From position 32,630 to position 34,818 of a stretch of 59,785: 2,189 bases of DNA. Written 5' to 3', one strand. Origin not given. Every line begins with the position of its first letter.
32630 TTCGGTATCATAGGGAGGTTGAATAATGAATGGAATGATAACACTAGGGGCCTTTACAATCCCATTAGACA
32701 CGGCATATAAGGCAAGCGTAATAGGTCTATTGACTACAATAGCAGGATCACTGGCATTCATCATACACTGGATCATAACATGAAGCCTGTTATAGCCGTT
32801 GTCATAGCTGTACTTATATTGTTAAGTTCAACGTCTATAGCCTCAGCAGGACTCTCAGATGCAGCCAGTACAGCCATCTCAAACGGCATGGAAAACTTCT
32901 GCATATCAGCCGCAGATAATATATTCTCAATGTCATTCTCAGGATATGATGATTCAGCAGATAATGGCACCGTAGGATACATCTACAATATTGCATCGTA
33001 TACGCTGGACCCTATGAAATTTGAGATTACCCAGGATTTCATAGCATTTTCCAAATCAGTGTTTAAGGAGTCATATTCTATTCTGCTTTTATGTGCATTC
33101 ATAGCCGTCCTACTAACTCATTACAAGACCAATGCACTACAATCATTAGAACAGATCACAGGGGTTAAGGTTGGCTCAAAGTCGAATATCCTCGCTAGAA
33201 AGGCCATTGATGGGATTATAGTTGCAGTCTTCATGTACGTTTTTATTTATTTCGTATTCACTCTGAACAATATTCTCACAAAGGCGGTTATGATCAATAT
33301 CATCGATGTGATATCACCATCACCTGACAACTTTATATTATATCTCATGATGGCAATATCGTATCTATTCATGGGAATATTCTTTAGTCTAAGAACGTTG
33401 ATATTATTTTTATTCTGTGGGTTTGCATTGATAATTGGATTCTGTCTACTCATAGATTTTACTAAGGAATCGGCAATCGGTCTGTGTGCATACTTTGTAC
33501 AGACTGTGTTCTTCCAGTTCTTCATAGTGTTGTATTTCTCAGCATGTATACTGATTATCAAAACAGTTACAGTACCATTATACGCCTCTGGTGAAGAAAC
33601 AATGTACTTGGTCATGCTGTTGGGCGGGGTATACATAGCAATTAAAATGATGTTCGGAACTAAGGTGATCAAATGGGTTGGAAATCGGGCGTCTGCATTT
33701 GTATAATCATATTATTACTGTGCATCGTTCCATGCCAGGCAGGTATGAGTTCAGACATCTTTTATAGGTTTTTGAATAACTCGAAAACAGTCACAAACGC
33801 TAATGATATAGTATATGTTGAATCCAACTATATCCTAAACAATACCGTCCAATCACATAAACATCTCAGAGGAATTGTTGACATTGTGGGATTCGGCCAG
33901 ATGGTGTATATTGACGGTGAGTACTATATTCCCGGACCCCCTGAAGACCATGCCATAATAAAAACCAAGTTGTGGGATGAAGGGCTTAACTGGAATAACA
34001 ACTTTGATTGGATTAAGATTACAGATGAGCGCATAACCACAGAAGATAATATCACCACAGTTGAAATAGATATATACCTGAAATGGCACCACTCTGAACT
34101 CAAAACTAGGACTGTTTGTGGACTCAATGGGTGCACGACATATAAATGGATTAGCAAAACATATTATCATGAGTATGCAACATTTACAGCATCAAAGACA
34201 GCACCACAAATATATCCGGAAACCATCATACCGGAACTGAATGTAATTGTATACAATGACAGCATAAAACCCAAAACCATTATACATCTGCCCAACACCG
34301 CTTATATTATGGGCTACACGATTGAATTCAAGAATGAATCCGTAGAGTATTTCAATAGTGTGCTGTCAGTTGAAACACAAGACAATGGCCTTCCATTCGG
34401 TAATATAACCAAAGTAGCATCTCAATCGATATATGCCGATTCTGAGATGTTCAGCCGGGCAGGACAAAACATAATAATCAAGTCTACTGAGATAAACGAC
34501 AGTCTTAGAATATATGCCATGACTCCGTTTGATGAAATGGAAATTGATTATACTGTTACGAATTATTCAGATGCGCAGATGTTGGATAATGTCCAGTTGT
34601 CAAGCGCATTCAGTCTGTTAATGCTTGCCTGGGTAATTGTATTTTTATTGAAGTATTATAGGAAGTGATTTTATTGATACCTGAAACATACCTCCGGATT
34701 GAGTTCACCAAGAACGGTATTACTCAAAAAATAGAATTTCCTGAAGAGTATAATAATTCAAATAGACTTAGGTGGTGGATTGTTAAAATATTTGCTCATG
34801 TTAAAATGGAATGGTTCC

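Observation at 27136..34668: A tailed-virus genome carries a minimal conjugation-like / Ced-like membrane DNA-translocation (pilus) module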

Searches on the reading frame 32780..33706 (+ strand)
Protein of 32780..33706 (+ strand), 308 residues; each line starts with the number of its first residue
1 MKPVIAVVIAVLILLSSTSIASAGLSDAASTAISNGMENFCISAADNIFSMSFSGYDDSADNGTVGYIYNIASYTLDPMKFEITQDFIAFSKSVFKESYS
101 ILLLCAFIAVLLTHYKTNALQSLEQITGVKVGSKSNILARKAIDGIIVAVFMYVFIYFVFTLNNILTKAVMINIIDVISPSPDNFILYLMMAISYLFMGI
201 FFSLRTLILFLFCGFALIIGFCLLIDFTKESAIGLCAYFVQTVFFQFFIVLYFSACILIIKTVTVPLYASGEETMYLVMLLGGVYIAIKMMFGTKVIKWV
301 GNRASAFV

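Call 3: search_protein_families(library=pfam, proteins=[window:32780-33706:+], max_evalue=1)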
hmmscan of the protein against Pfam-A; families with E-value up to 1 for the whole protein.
window:32780-33706:+ (308 aa): 0 families

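Call 4: search_protein_families(library=phrogs, proteins=[window:32780-33706:+], max_evalue=0.1)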
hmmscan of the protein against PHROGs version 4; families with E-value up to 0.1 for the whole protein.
window:32780-33706:+ (308 aa): 0 families

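Call 10: search_protein_families(library=ncbifam, proteins=[window:32780-33706:+], max_evalue=1)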
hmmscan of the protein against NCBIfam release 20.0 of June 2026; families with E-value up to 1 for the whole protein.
window:32780-33706:+ (308 aa): 0 families

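Call 28: find_homologous_proteins(query=window:32780-33706:+, max_evalue=0.001)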
Query window:32780-33706:+ (308 aa): 48 proteins with E <= 0.001 among 3068 candidates.
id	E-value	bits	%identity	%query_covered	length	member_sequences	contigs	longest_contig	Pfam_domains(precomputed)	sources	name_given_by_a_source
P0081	1.1e-186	637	100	100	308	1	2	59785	-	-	-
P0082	2.4e-178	610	94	100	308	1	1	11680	-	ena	-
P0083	6.2e-178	609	93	100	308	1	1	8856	-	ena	-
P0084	2.0e-177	607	94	100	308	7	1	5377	-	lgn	-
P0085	2.6e-177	607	93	100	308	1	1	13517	-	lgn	-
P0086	9.6e-177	605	93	100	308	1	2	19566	-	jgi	-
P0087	2.6e-172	590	90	100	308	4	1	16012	-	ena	-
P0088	1.8e-168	578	89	100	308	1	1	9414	-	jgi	-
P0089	1.5e-167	575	89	100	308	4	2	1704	-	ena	-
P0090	5.6e-167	573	89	100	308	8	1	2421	-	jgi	-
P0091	4.8e-162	557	87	100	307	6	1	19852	-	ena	-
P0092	5.1e-162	556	85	100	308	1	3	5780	-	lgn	-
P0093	4.1e-158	544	86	95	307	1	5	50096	-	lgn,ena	-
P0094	1.3e-153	529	82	100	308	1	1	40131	-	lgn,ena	-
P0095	3.2e-140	485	78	100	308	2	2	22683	-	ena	-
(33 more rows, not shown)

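Call 37: predict_structure(alignment_id=A1)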
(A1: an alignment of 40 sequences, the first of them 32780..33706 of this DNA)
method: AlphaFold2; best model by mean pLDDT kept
length: 308 residues; sequences in the alignment: 40
mean_pLDDT: 70.2   pTM: 0.64
mean pLDDT of the five models: 70.2, 68.4, 66.3, 66.2, 63.0
residues with pLDDT >= 90: 0; 70-90: 174; 50-70: 110; < 50: 24
segments of 3 or more residues with pLDDT < 50: 18-25, 132-134, 175-177
pLDDT, mean of each block of 10 residues (from residue 1): 72 62 45 66 70 53 56 70 85 81 69 61 56 55 73 84 79 52 65 76 84 86 78 85 85 80 67 74 82 66 58
secondary structure, 60 per line:
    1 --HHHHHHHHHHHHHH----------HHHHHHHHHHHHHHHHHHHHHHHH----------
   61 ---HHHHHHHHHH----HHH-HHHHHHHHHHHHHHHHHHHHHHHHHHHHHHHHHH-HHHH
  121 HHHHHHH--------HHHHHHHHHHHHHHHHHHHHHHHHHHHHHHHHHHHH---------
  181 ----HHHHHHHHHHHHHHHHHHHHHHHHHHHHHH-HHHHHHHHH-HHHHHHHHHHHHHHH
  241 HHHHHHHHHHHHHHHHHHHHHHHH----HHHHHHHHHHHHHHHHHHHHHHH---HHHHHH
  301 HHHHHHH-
elements in order: H3-16 H27-50 H64-73 H82-115 H117-127 H136-171 H185-214 H216-224 H226-264 H269-291 H295-307

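Call 40: fold_search(model_id=the predicted structure, library=pdb)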
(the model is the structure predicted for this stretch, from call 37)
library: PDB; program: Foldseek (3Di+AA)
matches with E <= 10: 281; with E <= 0.001: 0
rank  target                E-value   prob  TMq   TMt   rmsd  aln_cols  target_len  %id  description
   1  7o3v_J                3.1e-01  0.85  0.34  0.38  10.6       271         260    7  Stalk complex structure (TrwJ/VirB5-TrwI/VirB6) from the fully-assembled R388 type IV secretion system determined by c (released 2022-06-22)
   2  8rtd_L                5.3e-01  0.25  0.23  0.25  30.3       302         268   10  Stalk-Arches-IMC structure from the fully-assembled R388 type IV secretion system determined by cryo-EM. (released 2024-06-19)
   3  7udm_A                5.5e-01  0.35  0.22  0.24  15.4       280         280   10  Crystal structure of designed helical repeat protein RPB_PLP1_R6 in alternative conformation 1 (with peptide) (released 2023-03-22)
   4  8rt9_F                6.0e-01  0.25  0.21  0.23  30.4       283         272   10  Stalk complex full-length structure (TrwJ/VirB5-TrwI/VirB6) from the fully-assembled R388 type IV secretion system det (released 2024-06-19)
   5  7o3v_F                6.3e-01  0.69  0.34  0.38  10.2       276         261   10  Stalk complex structure (TrwJ/VirB5-TrwI/VirB6) from the fully-assembled R388 type IV secretion system determined by c (released 2022-06-22)
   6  9avl_R                7.2e-01  0.21  0.16  0.07  25.4       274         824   14  Structure of human calcium-sensing receptor in complex with Gi3 protein in nanodiscs (released 2024-04-17)
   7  7o3v_G                8.3e-01  0.21  0.23  0.26  28.8       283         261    9  Stalk complex structure (TrwJ/VirB5-TrwI/VirB6) from the fully-assembled R388 type IV secretion system determined by c (released 2022-06-22)
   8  9avg_Q                8.3e-01  0.20  0.18  0.08  24.9       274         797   12  Structure of human calcium-sensing receptor in complex with chimeric Gs (miniGis) protein in nanodiscs (released 2024-04-17)
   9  9avg_R                9.0e-01  0.18  0.16  0.07  26.3       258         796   12  Structure of human calcium-sensing receptor in complex with chimeric Gs (miniGis) protein in nanodiscs (released 2024-04-17)
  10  9asb_R                9.5e-01  0.15  0.16  0.07  26.0       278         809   12  Structure of human calcium-sensing receptor in complex with chimeric Gq (miniGisq) protein in nanodiscs (released 2024-04-17)
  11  8xqs_R                9.9e-01  0.09  0.12  0.13  25.6       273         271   15  Structure of human class T GPCR TAS2R14-DNGi complex with Flufenamic acid. (released 2024-07-10)
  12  7e6t_A                1.2e+00  0.13  0.18  0.08  24.5       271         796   11  Structural insights into the activation of human calcium-sensing receptor (released 2021-09-22)
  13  9p93_R                1.2e+00  0.11  0.16  0.15  24.7       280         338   11  Cryo-EM structure of the PAC1sR-VIP-Gs complex (released 2025-11-19)
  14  5v6p_A                1.4e+00  0.08  0.15  0.17  24.2       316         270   14  CryoEM structure of the ERAD-associated E3 ubiquitin-protein ligase HRD1 (released 2017-08-16)
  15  7udn_B                1.4e+00  0.18  0.21  0.22  15.7       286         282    9  Crystal structure of designed helical repeat protein RPB_PLP1_R6 in alternative conformation 2 (released 2023-03-22)
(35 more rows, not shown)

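Call 41: search_solved_structures(query=A1, max_evalue=10)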
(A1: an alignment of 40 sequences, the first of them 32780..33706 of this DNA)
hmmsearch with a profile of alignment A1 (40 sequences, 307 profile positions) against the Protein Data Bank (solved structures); distinct sequences matched with E-value up to 10: 0.

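Call 67: search_protein_representatives(alignment_id=A1)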
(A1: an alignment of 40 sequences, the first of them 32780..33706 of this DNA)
Query: 40 sequences, 307 profile positions. Proteins with E-value up to 0.001 (for the whole library): 109; up to 1e-10: 77; up to 1e-30: 19. The best 109 are listed.
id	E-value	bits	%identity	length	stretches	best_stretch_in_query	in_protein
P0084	6.0e-154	528.3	-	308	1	4-307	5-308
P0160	1.9e-89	316.5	-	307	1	7-300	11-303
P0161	3.1e-58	214.0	-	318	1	6-297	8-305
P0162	7.6e-53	196.3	-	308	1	6-305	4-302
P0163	3.8e-52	194.0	-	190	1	124-307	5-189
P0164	1.5e-48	182.2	-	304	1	6-304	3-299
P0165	8.2e-48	179.7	-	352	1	6-307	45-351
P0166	2.0e-43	165.3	-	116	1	190-305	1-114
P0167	7.3e-42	160.2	-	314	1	5-306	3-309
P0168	5.5e-40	154.0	-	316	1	5-301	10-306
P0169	4.2e-38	147.9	-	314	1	6-306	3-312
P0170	8.0e-38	146.9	-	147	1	4-107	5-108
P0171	6.1e-37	144.0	-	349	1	4-297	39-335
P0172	6.9e-37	143.9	-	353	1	23-298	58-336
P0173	2.9e-36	141.8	-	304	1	6-291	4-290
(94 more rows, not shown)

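Call 69: search_protein_families(library=pfam, alignment_id=A6, max_evalue=0.1)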
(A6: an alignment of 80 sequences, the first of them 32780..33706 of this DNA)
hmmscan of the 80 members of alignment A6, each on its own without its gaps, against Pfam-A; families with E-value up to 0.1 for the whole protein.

A. member 1, window:32780-33706:+ (308 aa): 0 families

B. families by the number of members that match (of 80 scanned): 10 families
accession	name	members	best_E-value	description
PF00963.24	Cohesin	1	3.6e-07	Cohesin domain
PF02654.20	CobS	1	0.0033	Cobalamin-5-phosphate synthase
PF03608.18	EII-GUT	1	0.0092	PTS system enzyme II sorbitol-specific factor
PF06127.16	Mpo1-like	1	0.011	2-hydroxy-palmitic acid dioxygenase Mpo1-like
PF07937.16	DUF1686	1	0.015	Protein of unknown function (DUF1686)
PF06624.17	RAMP4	1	0.019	Ribosome associated membrane protein RAMP4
PF06570.16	DUF1129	1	0.029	Protein of unknown function (DUF1129)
PF20098.4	DUF6488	1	0.044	Family of unknown function (DUF6488)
PF11152.14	CCB2_CCB4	1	0.09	Cofactor assembly of complex C subunit B, CCB2/CCB4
PF06250.17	YhcG_C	1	0.099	YhcG PDDEXK nuclease domain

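Call 70: search_solved_structures(query=A6, max_evalue=10, show_alignments=1)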
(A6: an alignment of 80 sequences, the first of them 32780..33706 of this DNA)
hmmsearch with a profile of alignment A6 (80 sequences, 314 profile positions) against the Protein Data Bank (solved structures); distinct sequences matched with E-value up to 10: 13.
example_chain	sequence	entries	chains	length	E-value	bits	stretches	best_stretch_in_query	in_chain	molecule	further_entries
2j4g_A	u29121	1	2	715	1.1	11.3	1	58-95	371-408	HYALURONOGLUCOSAMINIDASE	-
2chn_A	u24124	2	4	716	1.1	11.3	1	58-95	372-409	GLUCOSAMINIDASE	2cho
2jiw_A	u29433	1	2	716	1.1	11.3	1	58-95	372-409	O-GLCNACASE BT_4395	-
2j47_A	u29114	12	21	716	1.1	11.3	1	58-95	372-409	GLUCOSAMINIDASE | O-GLCNACASE BT_4395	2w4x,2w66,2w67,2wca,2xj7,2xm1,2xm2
2wzi_A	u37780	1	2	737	1.1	11.3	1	58-95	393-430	O-GLCNACASE BT_4395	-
2wzh_A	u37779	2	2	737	1.1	11.3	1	58-95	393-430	O-GLCNACASE BT_4395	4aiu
2vvn_A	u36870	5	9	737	1.1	11.3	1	58-95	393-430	O-GLCNACASE BT_4395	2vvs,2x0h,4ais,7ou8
7k41_A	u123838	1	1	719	1.1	11.3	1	58-95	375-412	O-GlcNAcase BT_4395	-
9lr5_A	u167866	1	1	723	1.1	11.2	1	58-95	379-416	O-GlcNAcase BT_4395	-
5abe_A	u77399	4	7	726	1.2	11.2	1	58-95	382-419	O-GLCNACASE BT_4395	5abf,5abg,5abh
5abf_B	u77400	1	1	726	1.2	11.2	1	58-95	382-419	O-GLCNACASE BT_4395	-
5mi4_A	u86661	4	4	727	1.2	11.2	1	58-95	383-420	O-GlcNAcase BT_4395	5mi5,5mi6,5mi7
3qvc_A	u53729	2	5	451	1.4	11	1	78-136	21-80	Histo-aspartic protease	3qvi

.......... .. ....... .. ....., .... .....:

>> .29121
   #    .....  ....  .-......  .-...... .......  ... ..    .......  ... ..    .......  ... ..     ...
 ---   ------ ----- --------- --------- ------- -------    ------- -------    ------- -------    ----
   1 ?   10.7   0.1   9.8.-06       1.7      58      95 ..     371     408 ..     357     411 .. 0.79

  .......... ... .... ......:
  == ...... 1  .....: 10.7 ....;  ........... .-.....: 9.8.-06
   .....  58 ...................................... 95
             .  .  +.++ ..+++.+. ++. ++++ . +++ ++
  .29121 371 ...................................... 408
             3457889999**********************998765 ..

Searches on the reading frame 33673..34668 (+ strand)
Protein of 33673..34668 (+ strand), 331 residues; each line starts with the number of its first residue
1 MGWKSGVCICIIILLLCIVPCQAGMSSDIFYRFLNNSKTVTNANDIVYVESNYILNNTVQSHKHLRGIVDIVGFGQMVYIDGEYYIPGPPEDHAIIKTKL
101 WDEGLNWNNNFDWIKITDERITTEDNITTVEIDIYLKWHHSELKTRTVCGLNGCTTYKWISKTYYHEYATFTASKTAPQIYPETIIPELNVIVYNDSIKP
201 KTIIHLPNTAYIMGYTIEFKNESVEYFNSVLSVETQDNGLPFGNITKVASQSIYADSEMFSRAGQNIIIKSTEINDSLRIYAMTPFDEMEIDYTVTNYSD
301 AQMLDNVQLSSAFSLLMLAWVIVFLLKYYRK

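Call 3: search_protein_families(library=pfam, proteins=[window:33673-34668:+], max_evalue=1)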
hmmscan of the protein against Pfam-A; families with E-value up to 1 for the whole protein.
window:33673-34668:+ (331 aa): 0 families

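Call 4: search_protein_families(library=phrogs, proteins=[window:33673-34668:+], max_evalue=0.1)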
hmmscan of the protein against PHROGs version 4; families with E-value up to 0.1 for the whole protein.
window:33673-34668:+ (331 aa): 1 family
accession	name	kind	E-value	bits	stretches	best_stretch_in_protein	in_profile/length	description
phrog_20212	-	unknown function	0.051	14.4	0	92-156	95-157/179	-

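Call 10: search_protein_families(library=ncbifam, proteins=[window:33673-34668:+], max_evalue=1)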
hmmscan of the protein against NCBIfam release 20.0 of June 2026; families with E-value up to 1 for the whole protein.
window:33673-34668:+ (331 aa): 0 families

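Call 90: search_protein_families(library=pfam, alignment_id=A8, max_evalue=0.1)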
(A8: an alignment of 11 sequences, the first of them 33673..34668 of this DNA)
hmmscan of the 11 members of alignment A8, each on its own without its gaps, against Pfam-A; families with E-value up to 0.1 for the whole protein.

A. member 1, window:33673-34668:+ (331 aa): 0 families

B. families by the number of members that match (of 11 scanned): 4 families
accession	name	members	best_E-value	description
PF13229.12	Beta_helix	2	1.3e-16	Right handed beta helix region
PF05048.19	NosD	2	6.4e-09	Periplasmic copper-binding protein (NosD)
PF08480.16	Disaggr_assoc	1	3.8e-26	Disaggregatase related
PF20456.3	DUF6709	1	0.043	Family of unknown function (DUF6709)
